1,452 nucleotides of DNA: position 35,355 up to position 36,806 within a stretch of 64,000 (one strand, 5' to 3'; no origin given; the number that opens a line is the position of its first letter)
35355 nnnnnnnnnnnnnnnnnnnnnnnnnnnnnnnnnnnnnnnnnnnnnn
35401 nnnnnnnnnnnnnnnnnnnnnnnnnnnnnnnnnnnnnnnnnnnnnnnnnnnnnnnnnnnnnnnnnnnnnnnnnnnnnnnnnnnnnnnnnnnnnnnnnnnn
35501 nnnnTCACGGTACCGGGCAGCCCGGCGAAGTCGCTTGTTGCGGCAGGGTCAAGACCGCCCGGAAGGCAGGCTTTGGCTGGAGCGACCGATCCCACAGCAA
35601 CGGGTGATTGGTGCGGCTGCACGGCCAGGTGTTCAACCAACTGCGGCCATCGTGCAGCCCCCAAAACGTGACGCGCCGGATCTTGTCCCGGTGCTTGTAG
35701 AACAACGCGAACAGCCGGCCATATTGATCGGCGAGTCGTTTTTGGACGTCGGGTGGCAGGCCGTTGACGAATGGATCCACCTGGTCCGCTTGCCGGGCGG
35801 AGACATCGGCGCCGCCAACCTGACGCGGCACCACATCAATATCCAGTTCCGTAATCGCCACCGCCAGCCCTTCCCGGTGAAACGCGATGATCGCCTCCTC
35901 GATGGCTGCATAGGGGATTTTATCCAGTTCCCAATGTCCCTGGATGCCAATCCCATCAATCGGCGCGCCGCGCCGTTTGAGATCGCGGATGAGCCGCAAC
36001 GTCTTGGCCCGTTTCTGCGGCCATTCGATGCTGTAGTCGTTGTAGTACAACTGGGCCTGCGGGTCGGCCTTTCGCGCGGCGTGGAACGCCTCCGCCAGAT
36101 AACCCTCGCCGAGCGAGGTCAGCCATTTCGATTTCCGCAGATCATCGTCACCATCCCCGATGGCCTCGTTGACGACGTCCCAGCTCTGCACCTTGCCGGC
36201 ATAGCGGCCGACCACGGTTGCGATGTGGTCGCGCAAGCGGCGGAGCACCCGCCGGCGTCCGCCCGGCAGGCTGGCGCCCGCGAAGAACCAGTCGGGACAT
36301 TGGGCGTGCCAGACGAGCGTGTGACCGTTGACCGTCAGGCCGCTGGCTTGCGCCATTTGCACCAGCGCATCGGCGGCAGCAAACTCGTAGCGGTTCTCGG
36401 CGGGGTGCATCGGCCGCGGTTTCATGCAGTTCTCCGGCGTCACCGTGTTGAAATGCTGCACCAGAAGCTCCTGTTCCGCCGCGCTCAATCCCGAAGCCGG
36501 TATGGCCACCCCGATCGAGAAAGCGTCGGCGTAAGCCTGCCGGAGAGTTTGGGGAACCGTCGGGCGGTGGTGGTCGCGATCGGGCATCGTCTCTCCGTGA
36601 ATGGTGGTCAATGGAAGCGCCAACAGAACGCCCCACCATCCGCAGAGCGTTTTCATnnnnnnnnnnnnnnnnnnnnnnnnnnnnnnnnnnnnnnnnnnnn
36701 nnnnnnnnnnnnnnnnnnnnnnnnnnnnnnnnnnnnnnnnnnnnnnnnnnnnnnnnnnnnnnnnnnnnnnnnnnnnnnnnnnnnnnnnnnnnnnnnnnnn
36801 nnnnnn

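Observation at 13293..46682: ~100-bp intergenic element with perfect 10-bp terminal inverted repeats and two internal GTCGT/ACGAC hairpins, five dispersed copies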

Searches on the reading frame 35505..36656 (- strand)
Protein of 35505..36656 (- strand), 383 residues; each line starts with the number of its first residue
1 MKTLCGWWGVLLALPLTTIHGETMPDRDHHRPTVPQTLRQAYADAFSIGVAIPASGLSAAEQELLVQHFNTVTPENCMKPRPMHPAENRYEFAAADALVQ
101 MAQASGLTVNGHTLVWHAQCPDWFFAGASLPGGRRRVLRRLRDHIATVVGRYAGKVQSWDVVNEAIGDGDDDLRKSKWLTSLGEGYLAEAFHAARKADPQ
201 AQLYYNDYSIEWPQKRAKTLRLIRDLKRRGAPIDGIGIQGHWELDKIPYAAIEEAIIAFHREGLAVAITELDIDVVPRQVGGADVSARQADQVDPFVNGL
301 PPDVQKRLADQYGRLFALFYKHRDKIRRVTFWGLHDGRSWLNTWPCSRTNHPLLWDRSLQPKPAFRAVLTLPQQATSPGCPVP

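Call 17: search_protein_families(library=pfam, proteins=[window:35505-36656:-])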
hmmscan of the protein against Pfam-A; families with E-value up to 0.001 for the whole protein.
window:35505-36656:- (383 aa): 1 family
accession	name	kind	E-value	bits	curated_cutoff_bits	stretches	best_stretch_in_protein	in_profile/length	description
PF00331.26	Glyco_hydro_10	-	1e-97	327.6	22.1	1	38-369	2-309/311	Glycosyl hydrolase family 10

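Call 19: find_encoding_contigs(protein=window:35505-36656:-, flank=10000, max_places=6)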
Protein window:35505-36656:- (383 aa): no gene with exactly this product is on record in the collection.

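Call 67: find_homologous_proteins(query=window:35505-36656:-, max_evalue=1e-60)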
Query window:35505-36656:- (383 aa): 5477 proteins with E <= 1e-60 among 8000 candidates; the best 120 are listed.
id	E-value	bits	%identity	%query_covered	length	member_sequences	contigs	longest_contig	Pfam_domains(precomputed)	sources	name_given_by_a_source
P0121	2.0e-247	838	99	94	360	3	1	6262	PF00331.27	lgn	-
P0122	3.6e-211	719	85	95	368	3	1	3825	PF00331.27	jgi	jgi:endo-1,4-beta-xylanase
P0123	5.2e-161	554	67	92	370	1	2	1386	PF00331.27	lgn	-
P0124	1.5e-160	552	69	87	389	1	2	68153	PF00331.27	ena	-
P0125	2.4e-160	552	70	86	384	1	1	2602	PF00331.27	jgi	jgi:endo-1,4-beta-xylanase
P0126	1.9e-159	549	70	89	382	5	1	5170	PF00331.27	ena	-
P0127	8.2e-159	547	67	91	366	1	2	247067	PF00331.27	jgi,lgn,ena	-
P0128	3.5e-158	545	69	88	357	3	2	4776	PF00331.27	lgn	-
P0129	9.9e-158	543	69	87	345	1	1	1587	PF00331.27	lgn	-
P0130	1.2e-157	543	65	91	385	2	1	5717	PF00331.27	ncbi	-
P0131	1.4e-157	543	66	91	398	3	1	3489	PF00331.27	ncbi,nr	ncbi:MAG: endo-1,4-beta-xylanase [Gloeobacteraceae cyanobacterium ES-bin-144]|nr:endo-1,4-beta-xylan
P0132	1.6e-157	542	68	90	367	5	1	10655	PF00331.27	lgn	-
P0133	5.2e-157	541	70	87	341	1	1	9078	PF00331.27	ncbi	-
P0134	7.1e-157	540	66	89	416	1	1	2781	PF00331.27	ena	-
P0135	1.0e-156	540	68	88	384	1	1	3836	PF00331.27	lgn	-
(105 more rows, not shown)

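Call 68: find_encoding_contigs(protein=P0122, flank=4000, max_places=3)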
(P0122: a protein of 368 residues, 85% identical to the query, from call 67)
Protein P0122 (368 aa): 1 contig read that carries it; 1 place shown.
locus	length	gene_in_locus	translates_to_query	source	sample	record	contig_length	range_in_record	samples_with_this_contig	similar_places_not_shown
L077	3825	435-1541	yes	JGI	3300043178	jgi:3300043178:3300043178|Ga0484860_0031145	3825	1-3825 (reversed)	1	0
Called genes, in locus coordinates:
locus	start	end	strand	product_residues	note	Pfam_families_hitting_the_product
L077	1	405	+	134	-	?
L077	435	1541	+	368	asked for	PF00331:Glyco_hydro_10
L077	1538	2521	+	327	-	PF08240:ADH_N, PF00107:ADH_zinc_N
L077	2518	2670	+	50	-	-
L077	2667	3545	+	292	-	PF06283:ThuA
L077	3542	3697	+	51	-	-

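Call 69: find_encoding_contigs(protein=P0121, flank=6000, max_places=3)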
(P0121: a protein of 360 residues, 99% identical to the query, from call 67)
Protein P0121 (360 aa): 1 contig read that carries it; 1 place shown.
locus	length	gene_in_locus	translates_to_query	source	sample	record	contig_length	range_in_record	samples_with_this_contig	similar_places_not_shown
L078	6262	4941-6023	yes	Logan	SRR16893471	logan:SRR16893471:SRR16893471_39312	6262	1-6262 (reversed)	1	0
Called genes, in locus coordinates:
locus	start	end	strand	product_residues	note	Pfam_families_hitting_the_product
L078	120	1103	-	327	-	PF08240:ADH_N, PF00107:ADH_zinc_N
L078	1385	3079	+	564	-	PF01120:Alpha_L_fucos, PF14871:GHL6 (faint)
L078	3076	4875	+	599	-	PF03629:SASA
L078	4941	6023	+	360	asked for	PF00331:Glyco_hydro_10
